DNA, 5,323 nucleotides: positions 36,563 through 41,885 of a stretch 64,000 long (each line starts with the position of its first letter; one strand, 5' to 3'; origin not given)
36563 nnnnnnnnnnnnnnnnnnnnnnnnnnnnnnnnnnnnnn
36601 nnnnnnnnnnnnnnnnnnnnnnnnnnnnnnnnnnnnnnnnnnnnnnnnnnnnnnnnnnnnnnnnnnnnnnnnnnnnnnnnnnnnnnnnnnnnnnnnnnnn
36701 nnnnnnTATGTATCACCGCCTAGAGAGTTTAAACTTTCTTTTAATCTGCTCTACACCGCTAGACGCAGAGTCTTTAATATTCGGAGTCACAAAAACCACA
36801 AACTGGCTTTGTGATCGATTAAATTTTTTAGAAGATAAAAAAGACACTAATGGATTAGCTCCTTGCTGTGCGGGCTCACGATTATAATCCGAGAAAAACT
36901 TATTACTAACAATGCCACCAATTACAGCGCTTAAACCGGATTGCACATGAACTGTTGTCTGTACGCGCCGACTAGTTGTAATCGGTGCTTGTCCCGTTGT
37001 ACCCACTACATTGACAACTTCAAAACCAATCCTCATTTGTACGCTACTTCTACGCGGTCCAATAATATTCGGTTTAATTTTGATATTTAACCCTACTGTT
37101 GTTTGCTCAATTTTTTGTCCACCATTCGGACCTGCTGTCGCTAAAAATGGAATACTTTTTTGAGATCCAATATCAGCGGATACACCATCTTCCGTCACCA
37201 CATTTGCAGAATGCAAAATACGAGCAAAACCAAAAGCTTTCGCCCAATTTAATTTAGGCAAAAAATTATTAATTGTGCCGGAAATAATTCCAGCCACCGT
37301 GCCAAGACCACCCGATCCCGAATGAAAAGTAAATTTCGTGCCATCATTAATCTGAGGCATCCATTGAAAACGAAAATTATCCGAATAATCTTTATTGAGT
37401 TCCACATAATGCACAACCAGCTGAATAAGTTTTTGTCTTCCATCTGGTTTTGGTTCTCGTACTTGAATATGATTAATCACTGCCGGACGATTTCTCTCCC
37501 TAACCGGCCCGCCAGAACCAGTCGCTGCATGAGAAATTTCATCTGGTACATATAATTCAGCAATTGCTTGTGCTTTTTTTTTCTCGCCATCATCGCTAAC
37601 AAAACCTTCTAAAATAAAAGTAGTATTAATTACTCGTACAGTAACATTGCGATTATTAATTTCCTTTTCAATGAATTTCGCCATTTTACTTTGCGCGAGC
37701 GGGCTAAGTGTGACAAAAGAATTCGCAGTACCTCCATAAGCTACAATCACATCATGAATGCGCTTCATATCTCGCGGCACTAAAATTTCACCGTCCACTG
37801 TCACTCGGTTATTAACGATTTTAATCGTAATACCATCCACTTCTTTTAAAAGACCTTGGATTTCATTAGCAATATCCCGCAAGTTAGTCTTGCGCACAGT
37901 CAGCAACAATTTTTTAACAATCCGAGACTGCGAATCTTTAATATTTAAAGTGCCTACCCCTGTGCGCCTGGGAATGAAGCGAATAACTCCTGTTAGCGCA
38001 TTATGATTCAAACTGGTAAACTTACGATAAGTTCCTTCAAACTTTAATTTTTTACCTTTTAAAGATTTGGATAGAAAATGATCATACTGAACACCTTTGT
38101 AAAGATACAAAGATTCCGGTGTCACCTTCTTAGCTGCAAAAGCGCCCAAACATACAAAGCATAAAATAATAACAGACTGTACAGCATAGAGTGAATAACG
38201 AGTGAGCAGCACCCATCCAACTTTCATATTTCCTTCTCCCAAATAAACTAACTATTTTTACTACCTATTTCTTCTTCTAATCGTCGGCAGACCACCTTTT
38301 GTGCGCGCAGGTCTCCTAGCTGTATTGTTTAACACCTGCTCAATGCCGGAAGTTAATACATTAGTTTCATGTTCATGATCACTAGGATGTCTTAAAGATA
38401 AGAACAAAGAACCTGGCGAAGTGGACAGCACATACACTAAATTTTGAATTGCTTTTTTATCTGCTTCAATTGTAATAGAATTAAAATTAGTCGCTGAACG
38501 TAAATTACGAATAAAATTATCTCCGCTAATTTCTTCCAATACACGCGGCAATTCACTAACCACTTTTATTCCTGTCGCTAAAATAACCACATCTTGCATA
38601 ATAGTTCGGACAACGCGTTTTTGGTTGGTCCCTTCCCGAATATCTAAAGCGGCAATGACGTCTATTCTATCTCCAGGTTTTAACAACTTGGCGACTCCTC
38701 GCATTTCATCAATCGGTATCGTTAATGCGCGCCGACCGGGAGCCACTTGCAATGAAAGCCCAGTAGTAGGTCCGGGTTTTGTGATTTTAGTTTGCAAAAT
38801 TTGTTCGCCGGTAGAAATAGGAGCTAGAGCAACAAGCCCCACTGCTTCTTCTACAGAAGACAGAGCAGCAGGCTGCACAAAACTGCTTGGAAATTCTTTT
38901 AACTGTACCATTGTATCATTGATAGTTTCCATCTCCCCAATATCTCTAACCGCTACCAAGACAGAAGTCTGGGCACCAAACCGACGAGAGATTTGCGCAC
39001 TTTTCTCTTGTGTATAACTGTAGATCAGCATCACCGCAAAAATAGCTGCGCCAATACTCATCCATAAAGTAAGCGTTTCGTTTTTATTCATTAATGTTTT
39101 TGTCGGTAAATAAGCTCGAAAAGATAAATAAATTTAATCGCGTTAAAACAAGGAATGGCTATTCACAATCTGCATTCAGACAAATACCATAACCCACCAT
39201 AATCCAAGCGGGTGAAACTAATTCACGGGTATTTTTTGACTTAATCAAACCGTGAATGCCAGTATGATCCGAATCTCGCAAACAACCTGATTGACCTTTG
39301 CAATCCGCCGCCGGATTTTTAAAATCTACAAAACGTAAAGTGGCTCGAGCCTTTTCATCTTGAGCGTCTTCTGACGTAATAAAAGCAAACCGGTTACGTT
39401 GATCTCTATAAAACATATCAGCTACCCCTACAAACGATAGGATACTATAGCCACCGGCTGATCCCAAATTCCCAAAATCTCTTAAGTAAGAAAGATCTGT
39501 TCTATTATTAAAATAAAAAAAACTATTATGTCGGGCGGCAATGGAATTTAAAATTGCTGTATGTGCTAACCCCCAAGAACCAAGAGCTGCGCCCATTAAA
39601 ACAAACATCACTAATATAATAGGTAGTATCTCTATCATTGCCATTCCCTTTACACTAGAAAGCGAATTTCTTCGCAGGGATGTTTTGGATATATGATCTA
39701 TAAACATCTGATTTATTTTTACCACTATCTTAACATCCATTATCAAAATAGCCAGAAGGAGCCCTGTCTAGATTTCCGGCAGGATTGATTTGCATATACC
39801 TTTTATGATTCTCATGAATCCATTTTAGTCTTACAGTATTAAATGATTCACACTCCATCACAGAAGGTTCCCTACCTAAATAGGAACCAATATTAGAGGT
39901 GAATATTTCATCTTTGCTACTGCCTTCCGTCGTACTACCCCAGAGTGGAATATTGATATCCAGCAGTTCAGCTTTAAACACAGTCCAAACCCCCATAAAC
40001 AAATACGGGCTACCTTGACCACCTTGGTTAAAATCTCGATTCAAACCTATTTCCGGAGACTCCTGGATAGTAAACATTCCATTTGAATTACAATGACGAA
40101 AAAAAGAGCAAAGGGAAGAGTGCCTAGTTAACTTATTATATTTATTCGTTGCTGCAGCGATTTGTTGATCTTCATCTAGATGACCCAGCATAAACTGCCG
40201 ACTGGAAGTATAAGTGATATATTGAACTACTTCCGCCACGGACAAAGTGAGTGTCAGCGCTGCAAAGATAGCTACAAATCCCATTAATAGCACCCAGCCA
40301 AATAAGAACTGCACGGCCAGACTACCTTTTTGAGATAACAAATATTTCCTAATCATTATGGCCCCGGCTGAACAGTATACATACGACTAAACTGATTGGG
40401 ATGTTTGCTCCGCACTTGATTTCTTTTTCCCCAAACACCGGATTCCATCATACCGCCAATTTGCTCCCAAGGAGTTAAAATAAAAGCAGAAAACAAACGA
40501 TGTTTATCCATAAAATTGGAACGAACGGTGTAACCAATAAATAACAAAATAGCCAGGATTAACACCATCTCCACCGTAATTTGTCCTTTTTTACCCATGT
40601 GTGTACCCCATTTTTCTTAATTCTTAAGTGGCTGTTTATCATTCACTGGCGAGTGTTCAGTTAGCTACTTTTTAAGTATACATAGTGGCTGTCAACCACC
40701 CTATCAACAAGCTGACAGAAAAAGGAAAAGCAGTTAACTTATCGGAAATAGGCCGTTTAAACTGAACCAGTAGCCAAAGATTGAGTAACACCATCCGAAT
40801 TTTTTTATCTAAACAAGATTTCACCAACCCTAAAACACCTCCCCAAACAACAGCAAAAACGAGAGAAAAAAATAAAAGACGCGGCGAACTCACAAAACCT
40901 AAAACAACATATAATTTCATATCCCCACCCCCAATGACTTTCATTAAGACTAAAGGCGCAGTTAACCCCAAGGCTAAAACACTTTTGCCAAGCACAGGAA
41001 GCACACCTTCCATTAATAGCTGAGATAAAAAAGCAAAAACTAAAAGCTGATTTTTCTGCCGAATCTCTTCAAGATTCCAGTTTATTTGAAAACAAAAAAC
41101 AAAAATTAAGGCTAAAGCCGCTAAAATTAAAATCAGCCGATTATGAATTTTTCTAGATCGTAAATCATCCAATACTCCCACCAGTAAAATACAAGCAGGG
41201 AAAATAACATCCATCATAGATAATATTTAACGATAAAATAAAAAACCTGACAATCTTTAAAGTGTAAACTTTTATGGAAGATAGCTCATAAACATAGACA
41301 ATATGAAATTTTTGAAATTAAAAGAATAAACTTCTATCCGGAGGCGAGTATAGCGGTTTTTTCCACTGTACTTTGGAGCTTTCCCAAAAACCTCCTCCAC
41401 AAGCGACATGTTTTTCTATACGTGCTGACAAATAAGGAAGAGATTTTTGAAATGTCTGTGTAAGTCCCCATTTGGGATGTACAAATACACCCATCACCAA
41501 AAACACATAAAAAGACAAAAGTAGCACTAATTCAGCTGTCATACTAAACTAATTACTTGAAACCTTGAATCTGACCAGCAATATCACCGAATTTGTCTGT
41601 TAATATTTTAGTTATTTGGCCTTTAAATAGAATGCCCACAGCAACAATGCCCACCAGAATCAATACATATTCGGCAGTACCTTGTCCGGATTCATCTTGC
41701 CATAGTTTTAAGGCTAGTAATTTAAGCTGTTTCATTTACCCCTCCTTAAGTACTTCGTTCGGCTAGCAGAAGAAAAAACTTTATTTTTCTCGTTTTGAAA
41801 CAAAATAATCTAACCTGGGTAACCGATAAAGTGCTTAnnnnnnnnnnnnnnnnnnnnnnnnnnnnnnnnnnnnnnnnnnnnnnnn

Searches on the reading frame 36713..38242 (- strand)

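Call 4: search_protein_families(library=pfam, proteins=[window:36713-38242:-], max_evalue=0.01)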
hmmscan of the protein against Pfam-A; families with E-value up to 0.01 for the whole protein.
window:36713-38242:- (509 aa): 2 families
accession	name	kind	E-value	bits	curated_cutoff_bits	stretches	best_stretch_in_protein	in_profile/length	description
PF00263.26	Secretin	-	2.1e-19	70.2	27.5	1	339-489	7-167/169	Bacterial type II and III secretion system protein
PF04972.22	BON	-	0.00078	20.1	27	0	185-229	7-53/69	BON domain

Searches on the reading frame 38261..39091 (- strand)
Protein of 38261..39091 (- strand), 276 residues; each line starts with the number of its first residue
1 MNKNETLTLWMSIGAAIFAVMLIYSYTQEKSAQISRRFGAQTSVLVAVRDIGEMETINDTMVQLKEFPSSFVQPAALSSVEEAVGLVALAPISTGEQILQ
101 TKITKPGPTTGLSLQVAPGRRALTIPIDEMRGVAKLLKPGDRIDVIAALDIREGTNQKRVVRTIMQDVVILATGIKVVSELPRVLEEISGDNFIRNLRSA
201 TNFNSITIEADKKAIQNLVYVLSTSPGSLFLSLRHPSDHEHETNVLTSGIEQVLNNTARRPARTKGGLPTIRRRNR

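Call 4: search_protein_families(library=pfam, proteins=[window:38261-39091:-], max_evalue=0.01)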
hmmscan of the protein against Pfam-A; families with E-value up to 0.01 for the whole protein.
window:38261-39091:- (276 aa): 3 families
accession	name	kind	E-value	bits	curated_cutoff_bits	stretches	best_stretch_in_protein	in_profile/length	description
PF16976.10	RcpC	-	5.3e-18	65.4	28.8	1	111-234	2-114/114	Flp pilus assembly protein RcpC/CpaB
PF08666.17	SAF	-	2.9e-07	31.4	21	1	44-101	3-60/63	SAF domain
PF13144.11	ChapFlgA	-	0.00034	21.1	23.8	1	43-106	2-63/122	Chaperone for flagella basal body P-ring formation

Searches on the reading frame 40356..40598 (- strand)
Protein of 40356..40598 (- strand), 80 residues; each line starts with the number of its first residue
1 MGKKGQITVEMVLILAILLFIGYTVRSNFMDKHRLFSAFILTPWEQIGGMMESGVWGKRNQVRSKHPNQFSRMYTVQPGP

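Call 4: search_protein_families(library=pfam, proteins=[window:40356-40598:-], max_evalue=0.01)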
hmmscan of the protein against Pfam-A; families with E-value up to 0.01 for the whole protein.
window:40356-40598:- (80 aa): 1 family
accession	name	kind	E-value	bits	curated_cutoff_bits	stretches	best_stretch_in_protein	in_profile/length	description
PF04021.17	Class_IIIsignal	-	0.00017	21.9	23.7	1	3-21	1-19/27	Class III signal peptide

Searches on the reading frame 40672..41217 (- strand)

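Call 4: search_protein_families(library=pfam, proteins=[window:40672-41217:-], max_evalue=0.01)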
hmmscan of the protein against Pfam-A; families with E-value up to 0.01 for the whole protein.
window:40672-41217:- (181 aa): 1 family
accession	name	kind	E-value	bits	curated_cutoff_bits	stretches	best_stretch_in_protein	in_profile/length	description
PF01478.23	Peptidase_A24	-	9.1e-10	39.4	26.5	1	8-131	4-104/104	Type IV leader peptidase family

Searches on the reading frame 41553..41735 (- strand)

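Call 4: search_protein_families(library=pfam, proteins=[window:41553-41735:-], max_evalue=0.01)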
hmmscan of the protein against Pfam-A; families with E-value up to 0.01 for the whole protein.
window:41553-41735:- (60 aa): 3 families
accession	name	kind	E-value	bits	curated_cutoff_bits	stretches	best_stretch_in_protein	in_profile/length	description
PF16982.10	Flp1_like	-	1.7e-10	40.6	33.5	1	10-56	1-47/49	Putative Flagellin, Flp1-like, domain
PF14029.11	DUF4244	-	0.0061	16.4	27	1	11-36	6-31/54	Protein of unknown function (DUF4244)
PF04964.19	Flp_Fap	-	0.0062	16.7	32.2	1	12-54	2-44/46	Flp/Fap pilin component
